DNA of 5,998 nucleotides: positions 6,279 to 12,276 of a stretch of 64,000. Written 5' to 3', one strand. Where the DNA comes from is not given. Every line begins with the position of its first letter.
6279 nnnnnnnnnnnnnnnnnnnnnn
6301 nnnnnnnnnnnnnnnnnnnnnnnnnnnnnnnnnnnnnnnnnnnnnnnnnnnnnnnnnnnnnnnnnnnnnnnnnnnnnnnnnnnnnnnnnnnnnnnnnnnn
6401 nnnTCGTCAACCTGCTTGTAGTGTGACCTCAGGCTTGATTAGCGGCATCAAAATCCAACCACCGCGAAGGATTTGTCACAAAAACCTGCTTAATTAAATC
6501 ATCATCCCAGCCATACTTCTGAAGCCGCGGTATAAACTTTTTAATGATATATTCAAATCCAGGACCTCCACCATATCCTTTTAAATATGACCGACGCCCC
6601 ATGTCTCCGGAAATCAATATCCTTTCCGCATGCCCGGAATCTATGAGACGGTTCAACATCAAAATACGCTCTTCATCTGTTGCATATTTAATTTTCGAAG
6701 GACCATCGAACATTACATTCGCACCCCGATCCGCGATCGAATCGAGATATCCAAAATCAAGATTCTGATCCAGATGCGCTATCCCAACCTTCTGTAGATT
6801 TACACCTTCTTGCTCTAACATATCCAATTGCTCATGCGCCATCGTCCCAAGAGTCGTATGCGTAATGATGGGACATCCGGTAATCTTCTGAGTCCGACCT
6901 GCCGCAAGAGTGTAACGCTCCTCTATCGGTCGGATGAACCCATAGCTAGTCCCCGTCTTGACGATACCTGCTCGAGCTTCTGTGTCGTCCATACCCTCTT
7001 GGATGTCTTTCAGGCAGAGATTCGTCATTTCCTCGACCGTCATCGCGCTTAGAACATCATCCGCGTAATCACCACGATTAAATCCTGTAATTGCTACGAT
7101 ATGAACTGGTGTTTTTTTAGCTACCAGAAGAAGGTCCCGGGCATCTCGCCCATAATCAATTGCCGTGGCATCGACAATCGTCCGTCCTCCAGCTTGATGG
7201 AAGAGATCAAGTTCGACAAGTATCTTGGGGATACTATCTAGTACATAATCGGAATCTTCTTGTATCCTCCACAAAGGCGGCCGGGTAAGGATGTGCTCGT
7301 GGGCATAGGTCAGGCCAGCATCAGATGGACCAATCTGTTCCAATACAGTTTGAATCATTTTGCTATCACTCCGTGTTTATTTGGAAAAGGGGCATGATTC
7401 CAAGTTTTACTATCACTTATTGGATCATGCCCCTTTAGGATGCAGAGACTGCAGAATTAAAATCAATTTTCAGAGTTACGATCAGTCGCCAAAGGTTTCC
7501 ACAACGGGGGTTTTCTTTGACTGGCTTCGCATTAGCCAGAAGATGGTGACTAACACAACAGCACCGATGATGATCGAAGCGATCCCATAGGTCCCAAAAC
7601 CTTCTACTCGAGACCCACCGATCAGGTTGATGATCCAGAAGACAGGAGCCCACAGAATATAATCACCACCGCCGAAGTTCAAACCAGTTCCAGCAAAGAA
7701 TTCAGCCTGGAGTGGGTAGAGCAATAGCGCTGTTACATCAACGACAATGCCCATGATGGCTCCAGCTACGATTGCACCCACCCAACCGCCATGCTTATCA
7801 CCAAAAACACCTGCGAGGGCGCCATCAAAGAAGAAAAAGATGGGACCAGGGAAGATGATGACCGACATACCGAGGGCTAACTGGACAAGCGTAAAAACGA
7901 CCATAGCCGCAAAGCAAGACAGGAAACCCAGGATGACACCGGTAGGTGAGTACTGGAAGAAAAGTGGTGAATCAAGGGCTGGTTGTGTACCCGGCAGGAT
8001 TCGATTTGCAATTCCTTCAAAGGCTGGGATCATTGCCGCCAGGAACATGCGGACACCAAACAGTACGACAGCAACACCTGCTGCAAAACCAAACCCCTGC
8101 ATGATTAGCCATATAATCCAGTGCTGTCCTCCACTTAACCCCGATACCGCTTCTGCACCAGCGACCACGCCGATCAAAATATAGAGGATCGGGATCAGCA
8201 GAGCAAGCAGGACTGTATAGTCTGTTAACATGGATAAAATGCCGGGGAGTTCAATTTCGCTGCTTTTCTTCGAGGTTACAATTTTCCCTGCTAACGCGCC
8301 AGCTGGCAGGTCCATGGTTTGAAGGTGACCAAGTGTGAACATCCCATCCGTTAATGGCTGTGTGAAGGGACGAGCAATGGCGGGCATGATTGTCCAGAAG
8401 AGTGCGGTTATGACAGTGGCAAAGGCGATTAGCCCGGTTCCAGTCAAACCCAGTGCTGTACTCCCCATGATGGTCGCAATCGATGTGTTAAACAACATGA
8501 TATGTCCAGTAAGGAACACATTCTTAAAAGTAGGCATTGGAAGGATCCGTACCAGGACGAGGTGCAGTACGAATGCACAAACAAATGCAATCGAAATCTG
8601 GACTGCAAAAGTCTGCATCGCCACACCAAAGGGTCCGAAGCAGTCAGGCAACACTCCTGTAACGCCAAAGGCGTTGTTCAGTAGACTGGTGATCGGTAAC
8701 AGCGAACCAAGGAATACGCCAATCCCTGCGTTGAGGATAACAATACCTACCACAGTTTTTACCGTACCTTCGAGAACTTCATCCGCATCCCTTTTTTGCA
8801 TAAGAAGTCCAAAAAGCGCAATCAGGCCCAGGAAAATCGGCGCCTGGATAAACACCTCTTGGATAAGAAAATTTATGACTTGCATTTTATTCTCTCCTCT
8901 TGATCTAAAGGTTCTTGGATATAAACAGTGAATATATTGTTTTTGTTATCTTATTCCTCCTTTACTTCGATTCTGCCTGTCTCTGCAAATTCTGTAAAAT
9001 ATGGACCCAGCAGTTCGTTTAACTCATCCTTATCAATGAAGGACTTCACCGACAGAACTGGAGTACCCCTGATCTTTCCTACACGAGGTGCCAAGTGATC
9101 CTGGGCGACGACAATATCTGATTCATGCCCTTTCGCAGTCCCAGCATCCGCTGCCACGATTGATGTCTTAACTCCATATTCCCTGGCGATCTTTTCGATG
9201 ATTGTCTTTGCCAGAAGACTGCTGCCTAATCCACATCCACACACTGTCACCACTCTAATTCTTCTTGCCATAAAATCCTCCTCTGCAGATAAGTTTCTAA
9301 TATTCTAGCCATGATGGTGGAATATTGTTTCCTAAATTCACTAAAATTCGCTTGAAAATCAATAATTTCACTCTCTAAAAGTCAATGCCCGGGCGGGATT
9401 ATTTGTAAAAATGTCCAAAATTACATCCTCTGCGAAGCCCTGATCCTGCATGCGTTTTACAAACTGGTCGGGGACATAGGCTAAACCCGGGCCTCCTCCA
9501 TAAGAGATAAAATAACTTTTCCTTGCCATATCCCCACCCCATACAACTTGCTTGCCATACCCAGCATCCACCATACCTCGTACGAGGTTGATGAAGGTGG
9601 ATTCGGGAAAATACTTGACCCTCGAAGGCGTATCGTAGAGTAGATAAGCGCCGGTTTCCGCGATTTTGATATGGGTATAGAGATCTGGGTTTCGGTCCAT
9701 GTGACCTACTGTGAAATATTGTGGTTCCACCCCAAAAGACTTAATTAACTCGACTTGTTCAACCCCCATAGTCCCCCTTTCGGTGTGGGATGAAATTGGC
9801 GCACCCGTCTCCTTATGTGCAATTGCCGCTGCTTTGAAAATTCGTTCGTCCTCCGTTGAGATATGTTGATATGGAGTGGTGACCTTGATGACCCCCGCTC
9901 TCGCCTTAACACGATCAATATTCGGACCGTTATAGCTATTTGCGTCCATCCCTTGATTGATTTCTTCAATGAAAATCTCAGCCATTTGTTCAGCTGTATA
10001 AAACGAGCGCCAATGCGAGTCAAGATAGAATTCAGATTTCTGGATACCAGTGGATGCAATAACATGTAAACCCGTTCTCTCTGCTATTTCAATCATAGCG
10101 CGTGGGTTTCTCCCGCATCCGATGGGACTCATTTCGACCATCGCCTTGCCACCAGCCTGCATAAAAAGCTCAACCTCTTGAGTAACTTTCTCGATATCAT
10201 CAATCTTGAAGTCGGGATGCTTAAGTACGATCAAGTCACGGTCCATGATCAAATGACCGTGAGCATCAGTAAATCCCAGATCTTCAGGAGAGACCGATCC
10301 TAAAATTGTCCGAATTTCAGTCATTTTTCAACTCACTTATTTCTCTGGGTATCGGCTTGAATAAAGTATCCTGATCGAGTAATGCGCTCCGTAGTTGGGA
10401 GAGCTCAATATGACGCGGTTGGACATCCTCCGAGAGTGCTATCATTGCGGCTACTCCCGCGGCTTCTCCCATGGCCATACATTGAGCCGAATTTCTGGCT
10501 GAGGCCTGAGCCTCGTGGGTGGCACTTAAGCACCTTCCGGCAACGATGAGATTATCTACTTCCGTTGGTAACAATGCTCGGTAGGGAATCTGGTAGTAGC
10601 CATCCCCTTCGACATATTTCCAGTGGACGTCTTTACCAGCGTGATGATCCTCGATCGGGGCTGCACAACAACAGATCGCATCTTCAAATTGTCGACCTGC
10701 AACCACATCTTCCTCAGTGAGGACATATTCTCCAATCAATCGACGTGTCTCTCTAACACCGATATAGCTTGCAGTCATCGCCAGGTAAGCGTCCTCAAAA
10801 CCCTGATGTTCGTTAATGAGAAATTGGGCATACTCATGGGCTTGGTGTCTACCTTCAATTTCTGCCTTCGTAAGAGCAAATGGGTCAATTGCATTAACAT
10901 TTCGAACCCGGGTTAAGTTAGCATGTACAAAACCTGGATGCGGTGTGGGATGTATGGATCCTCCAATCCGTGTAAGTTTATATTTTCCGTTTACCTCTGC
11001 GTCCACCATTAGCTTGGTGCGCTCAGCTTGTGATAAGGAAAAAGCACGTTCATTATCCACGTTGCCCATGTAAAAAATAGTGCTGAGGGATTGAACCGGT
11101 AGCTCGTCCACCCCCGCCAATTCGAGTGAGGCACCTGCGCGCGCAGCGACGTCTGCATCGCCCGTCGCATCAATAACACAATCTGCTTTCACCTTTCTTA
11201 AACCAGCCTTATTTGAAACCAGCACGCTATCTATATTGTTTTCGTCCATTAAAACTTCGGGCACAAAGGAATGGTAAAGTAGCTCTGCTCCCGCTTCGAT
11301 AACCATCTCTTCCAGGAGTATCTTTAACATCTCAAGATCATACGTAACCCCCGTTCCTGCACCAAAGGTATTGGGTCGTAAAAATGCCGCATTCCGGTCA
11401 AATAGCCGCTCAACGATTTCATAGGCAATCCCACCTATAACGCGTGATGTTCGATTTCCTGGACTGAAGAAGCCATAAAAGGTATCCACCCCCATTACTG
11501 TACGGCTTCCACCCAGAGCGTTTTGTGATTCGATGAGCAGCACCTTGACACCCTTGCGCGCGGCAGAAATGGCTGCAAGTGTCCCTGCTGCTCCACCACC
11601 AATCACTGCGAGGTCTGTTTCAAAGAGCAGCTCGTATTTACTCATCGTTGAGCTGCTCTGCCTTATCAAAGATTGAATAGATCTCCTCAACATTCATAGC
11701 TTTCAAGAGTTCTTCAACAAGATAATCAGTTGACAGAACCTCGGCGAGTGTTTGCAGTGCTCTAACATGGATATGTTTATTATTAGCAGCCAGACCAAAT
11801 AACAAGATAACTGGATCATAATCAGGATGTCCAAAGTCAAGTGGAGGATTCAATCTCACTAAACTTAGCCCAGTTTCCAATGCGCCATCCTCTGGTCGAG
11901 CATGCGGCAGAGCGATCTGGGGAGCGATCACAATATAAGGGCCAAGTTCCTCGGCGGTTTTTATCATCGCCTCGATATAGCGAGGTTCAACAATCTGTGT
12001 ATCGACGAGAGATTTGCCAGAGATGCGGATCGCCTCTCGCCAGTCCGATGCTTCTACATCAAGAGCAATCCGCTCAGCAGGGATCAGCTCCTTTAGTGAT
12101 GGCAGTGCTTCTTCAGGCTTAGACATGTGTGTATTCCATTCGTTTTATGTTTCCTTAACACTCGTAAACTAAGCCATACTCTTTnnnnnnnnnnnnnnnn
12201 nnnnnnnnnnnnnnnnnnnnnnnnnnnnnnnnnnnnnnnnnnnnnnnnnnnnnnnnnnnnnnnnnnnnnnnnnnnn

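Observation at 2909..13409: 10.5-kb PTS/sugar-lactone operon bracketed by a direct repeat of the 3' half of initiator tRNA-Met (integrase-less island)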

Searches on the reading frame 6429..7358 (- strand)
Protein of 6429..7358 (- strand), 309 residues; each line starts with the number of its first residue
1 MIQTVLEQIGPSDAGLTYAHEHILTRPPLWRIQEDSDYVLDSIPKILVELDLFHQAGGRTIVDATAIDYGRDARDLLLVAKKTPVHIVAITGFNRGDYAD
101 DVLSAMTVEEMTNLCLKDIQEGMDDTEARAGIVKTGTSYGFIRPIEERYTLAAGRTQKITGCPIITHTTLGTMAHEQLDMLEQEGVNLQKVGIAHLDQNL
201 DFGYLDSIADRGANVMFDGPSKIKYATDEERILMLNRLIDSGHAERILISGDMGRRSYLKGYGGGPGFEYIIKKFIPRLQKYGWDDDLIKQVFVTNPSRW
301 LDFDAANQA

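Call 7: search_protein_families(library=pfam, proteins=[window:6429-7358:-])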
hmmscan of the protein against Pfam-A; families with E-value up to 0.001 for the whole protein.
window:6429-7358:- (309 aa): 1 family
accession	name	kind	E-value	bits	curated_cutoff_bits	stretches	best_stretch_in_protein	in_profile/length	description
PF02126.24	PTE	-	5.1e-61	207.1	22.4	1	10-301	2-297/298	Phosphotriesterase family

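Call 75: search_solved_structures(query=window:6429-7358:-, max_evalue=1e-10)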
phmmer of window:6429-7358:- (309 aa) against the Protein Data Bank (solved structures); distinct sequences matched with E-value up to 1e-10: 128 (the best 60 are shown).
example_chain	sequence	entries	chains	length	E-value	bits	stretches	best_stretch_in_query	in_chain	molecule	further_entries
3pnz_A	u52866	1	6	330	7.6e-68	232.3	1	2-303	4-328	Phosphotriesterase family protein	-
4lef_C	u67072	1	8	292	2.9e-48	168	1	14-300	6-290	Phosphotriesterase homology protein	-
1bf6_A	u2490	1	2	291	3e-48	168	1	14-300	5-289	PHOSPHOTRIESTERASE HOMOLOGY PROTEIN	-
3msr_A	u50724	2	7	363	4e-44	154.4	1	3-305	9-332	amidohydrolases | amidohydrolase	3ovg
6bhl_A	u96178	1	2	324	2.7e-36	128.7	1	2-302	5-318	Phosphotriesterase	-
6gbk_A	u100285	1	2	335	3.8e-36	128.2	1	2-302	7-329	Parathion hydrolase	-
6gbl_A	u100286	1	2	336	4e-36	128.2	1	2-302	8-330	Parathion hydrolase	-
6bhk_A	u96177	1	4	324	1.3e-35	126.5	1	2-302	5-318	Phosphotriesterase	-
6gbj_A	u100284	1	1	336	1.8e-35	126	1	2-302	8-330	Parathion hydrolase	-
9ti1_A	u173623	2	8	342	1.9e-35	126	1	2-302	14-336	Parathion hydrolase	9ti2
5wcr_A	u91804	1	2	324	1.4e-34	123.1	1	2-302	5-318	Phosphotriesterase variant PTE-R0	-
5wiz_A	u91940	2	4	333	2.4e-34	122.3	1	2-302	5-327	Phosphotriesterase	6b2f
5wj0_A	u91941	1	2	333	3.2e-34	121.9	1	2-302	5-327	Phosphotriesterase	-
5wms_A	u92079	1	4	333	4.6e-34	121.4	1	2-302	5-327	Phosphotriesterase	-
5wcp_A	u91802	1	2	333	4.7e-34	121.4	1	2-302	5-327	Phosphotriesterase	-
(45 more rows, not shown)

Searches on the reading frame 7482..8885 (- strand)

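Call 7: search_protein_families(library=pfam, proteins=[window:7482-8885:-])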
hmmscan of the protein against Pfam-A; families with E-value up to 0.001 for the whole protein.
window:7482-8885:- (467 aa): 1 family
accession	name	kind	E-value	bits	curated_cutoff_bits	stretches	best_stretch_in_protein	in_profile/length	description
PF03611.19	EIIC-GAT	-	8.5e-81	272.5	24.2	1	11-404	2-391/394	PTS system sugar-specific permease component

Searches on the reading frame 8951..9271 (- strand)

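Call 7: search_protein_families(library=pfam, proteins=[window:8951-9271:-])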
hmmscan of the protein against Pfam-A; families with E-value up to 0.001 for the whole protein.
window:8951-9271:- (106 aa): 1 family
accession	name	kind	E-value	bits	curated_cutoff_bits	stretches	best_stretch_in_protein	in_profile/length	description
PF02302.22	PTS_IIB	-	2.4e-11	44.6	23.6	1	6-88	1-88/90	PTS system, Lactose/Cellobiose specific IIB subunit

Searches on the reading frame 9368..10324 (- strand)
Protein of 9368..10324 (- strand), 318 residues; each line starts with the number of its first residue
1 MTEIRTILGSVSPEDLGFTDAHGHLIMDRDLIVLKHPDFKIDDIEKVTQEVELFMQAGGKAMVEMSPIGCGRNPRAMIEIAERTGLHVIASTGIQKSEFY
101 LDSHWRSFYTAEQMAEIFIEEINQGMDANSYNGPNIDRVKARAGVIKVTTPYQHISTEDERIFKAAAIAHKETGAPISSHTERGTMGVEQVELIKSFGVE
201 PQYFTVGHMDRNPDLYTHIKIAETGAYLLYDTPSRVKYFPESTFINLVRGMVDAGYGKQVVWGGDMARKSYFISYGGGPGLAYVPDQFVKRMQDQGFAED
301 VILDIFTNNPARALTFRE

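Call 7: search_protein_families(library=pfam, proteins=[window:9368-10324:-])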
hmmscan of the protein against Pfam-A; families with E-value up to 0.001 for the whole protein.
window:9368-10324:- (318 aa): 1 family
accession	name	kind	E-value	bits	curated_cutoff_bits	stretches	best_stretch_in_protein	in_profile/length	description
PF02126.24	PTE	-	1.1e-50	173.2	22.4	1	11-314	1-297/298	Phosphotriesterase family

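Call 76: search_solved_structures(query=window:9368-10324:-, max_evalue=1e-10)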
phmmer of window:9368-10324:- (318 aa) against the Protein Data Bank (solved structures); distinct sequences matched with E-value up to 1e-10: 128 (the best 60 are shown).
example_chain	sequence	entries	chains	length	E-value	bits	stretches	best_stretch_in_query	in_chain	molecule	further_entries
3msr_A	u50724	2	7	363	1.5e-58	201.4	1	5-318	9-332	amidohydrolases | amidohydrolase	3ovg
3pnz_A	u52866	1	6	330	1e-57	198.6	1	2-317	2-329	Phosphotriesterase family protein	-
4lef_C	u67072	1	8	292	3.8e-42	147.5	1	14-311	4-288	Phosphotriesterase homology protein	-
1bf6_A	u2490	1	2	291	4.6e-42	147.2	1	15-311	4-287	PHOSPHOTRIESTERASE HOMOLOGY PROTEIN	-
3f4c_A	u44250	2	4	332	1.7e-27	99.4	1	4-267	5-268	Organophosphorus hydrolase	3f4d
3orw_A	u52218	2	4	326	1e-26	96.8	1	4-267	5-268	Phosphotriesterase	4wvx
4ha0_A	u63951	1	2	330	1e-26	96.8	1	4-267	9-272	Phosphotriesterase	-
4h9y_A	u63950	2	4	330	1.1e-26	96.8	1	4-267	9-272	Phosphotriesterase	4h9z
4h9u_A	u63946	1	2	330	1.1e-26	96.7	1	4-267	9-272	Phosphotriesterase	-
6jss_A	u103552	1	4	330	1.3e-26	96.5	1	4-267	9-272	Phosphotriesterase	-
4h9v_A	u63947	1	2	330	1.4e-26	96.4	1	4-267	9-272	Phosphotriesterase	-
3tn4_A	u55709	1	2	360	1.5e-26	96.3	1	4-266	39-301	Phosphotriesterase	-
3tn3_A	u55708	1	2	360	1.5e-26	96.3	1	4-266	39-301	Phosphotriesterase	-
3tn5_A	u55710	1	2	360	1.7e-26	96.1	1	4-266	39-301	Phosphotriesterase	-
3tnb_A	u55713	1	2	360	1.9e-26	95.9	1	4-266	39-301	Phosphotriesterase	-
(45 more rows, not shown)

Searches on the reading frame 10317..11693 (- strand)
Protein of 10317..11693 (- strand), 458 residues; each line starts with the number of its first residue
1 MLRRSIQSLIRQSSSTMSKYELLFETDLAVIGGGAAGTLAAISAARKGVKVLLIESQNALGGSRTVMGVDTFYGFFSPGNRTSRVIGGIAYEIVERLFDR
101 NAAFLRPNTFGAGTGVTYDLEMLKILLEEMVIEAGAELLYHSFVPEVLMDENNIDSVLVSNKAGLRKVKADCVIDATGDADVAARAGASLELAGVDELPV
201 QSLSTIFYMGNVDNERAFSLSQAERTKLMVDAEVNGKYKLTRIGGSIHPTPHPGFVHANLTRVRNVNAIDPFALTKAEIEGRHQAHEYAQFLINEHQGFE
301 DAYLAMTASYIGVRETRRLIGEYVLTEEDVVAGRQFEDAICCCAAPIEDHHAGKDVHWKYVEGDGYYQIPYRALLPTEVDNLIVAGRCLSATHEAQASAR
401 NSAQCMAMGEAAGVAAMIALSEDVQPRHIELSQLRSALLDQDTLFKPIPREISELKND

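Call 7: search_protein_families(library=pfam, proteins=[window:10317-11693:-])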
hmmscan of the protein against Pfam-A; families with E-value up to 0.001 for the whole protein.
window:10317-11693:- (458 aa): 10 families
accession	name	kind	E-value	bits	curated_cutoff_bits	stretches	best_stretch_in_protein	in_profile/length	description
PF12831.13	FAD_oxidored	-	4.6e-115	385.7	27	1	27-438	1-416/416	FAD dependent oxidoreductase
PF00890.30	FAD_binding_2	-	5.2e-07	29.6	20.4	1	27-63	1-37/414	FAD binding domain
PF07992.20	Pyr_redox_2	-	6e-07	29.6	26.1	1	27-63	2-38/291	Pyridine nucleotide-disulphide oxidoreductase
PF03486.20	HI0933_like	-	1.3e-06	28.4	50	1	27-61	2-36/244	HI0933-like protein Rossmann domain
PF13450.12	NAD_binding_8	-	1.9e-06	28.5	21.9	1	30-63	1-34/68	NAD(P)-binding Rossmann-like domain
PF01266.30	DAO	-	3e-06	27.4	27.9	1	27-63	1-38/353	FAD dependent oxidoreductase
PF01946.23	Thi4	-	4.5e-06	26.5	26.2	1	13-65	8-58/235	Thi4 family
PF01134.28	GIDA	-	5.1e-06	26.2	22.1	1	27-56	1-30/391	Glucose inhibited division protein A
PF05834.18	Lycopene_cycl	-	2.6e-05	23.9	23.4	0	27-60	1-36/380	Lycopene cyclase protein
PF01494.25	FAD_binding_3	-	0.00078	19.2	22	0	25-58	1-34/349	FAD binding domain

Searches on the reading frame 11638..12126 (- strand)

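Call 7: search_protein_families(library=pfam, proteins=[window:11638-12126:-])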
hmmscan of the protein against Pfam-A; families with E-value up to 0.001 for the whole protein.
window:11638-12126:- (162 aa): 1 family
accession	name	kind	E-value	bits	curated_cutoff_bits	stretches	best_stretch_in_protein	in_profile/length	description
PF00359.27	PTS_EIIA_2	-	5.2e-35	121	27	1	14-155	2-143/144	Phosphoenolpyruvate-dependent sugar phosphotransferase system, EIIA 2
